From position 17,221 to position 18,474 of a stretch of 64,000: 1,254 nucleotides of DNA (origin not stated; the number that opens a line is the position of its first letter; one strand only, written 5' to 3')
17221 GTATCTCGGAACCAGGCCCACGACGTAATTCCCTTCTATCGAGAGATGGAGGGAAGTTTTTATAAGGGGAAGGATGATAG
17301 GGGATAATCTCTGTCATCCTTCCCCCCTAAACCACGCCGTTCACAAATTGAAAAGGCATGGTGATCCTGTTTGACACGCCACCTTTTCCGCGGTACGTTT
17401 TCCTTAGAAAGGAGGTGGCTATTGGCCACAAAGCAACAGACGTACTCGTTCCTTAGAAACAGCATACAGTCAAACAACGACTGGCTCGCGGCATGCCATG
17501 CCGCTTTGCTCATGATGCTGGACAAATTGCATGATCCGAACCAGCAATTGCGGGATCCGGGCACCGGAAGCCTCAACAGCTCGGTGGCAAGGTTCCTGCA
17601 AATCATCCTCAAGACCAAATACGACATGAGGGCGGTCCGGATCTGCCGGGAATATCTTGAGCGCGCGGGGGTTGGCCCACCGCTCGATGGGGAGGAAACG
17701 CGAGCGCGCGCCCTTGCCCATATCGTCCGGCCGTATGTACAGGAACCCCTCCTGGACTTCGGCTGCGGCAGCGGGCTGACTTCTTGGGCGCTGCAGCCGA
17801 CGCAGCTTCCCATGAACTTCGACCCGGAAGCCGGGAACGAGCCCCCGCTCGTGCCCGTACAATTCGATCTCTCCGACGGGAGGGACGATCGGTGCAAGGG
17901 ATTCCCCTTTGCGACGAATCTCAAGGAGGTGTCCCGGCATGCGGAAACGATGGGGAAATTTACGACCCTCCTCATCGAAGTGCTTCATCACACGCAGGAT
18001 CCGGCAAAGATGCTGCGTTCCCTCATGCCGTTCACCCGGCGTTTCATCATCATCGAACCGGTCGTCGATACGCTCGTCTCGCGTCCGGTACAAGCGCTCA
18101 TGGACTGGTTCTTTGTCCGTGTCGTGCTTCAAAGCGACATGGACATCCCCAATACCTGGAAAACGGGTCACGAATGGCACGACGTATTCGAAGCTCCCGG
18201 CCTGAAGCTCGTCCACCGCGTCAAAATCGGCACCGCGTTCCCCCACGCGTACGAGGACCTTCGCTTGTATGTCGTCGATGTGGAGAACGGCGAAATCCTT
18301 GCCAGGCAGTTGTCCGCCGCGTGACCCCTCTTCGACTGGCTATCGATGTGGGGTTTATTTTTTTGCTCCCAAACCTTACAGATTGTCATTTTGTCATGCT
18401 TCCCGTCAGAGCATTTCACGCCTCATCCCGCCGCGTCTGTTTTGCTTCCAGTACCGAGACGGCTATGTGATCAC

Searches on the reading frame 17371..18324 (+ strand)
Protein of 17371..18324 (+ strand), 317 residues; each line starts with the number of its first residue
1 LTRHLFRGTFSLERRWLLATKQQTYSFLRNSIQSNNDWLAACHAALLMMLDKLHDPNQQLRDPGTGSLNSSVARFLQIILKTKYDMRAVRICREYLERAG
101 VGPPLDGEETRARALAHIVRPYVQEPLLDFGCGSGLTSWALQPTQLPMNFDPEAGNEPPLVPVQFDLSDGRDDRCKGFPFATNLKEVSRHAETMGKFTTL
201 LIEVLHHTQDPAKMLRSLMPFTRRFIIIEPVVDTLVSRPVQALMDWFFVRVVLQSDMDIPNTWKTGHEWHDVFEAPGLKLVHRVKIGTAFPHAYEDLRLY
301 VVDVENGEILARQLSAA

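Call 60: search_protein_families(library=pfam, proteins=[window:17371-18324:+], max_evalue=0.001)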
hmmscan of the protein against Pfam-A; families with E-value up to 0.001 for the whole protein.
window:17371-18324:+ (317 aa): 1 family
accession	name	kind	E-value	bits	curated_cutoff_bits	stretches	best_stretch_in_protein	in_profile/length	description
PF13489.12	Methyltransf_23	-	0.00035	20.8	27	1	125-219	24-105/164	Methyltransferase domain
